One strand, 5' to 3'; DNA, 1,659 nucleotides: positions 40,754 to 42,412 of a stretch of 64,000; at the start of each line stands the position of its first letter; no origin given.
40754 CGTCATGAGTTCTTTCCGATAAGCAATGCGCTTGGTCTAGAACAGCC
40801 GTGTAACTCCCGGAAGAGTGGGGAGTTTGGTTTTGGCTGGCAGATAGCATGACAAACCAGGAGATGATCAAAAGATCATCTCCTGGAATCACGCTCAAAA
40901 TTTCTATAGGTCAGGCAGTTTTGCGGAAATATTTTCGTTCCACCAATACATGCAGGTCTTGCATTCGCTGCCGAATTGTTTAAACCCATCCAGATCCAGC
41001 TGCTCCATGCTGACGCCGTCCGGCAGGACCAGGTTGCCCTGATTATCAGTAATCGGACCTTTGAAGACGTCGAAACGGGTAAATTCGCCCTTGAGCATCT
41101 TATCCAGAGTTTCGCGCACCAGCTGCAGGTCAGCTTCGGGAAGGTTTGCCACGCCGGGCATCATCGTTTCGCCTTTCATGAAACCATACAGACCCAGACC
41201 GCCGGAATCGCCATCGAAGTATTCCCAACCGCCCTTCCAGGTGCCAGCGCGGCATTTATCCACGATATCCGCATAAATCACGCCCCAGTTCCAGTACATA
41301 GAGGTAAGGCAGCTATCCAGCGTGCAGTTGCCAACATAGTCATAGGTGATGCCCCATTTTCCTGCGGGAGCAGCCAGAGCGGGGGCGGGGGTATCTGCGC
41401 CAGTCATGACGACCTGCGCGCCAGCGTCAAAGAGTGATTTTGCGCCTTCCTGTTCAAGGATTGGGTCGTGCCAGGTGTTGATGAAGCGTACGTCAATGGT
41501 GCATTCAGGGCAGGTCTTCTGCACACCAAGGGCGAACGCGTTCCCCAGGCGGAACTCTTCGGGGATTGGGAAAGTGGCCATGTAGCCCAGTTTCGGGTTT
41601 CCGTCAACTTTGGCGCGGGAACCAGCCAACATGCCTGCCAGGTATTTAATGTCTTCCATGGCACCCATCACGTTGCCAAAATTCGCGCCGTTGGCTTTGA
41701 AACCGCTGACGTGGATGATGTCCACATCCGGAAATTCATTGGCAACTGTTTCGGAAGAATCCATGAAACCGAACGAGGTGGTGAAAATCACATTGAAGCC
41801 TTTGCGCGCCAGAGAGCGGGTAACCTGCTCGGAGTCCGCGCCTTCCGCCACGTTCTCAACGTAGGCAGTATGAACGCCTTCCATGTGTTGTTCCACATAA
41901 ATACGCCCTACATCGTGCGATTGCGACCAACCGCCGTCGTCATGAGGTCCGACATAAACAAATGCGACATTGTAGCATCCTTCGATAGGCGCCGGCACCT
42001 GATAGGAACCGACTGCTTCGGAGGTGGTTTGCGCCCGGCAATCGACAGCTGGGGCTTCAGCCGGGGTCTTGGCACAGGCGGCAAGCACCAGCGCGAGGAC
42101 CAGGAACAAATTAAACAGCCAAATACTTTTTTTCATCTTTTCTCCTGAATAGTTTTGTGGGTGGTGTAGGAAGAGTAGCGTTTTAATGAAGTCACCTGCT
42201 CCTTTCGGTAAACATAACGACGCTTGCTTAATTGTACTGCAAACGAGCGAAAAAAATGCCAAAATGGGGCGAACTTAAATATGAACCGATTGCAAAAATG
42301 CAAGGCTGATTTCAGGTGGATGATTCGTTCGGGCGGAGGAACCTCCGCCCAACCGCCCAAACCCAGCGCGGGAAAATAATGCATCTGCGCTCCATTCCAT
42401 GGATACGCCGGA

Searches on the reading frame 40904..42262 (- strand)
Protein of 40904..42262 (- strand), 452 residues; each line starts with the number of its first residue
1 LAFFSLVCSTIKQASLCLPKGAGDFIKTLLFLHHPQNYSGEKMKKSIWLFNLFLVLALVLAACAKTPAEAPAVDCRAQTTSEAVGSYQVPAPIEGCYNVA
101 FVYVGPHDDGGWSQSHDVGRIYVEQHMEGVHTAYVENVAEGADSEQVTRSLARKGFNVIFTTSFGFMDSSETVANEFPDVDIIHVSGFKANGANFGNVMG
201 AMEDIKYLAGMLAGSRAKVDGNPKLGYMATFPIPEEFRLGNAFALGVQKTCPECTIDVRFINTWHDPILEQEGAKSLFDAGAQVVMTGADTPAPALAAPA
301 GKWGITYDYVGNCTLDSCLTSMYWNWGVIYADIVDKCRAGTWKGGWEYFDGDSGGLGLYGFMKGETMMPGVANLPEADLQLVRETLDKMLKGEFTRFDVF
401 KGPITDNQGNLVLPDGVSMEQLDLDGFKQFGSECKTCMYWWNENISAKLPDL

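Call 102: search_protein_families(library=pfam, proteins=[window:40904-42262:-], max_evalue=1e-8)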
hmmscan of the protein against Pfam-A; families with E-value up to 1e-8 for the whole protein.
window:40904-42262:- (452 aa): 1 family
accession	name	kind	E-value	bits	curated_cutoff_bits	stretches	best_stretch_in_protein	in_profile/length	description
PF02608.20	Bmp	-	3.3e-37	128.5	24.1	1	98-358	3-268/301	ABC transporter substrate-binding protein PnrA-like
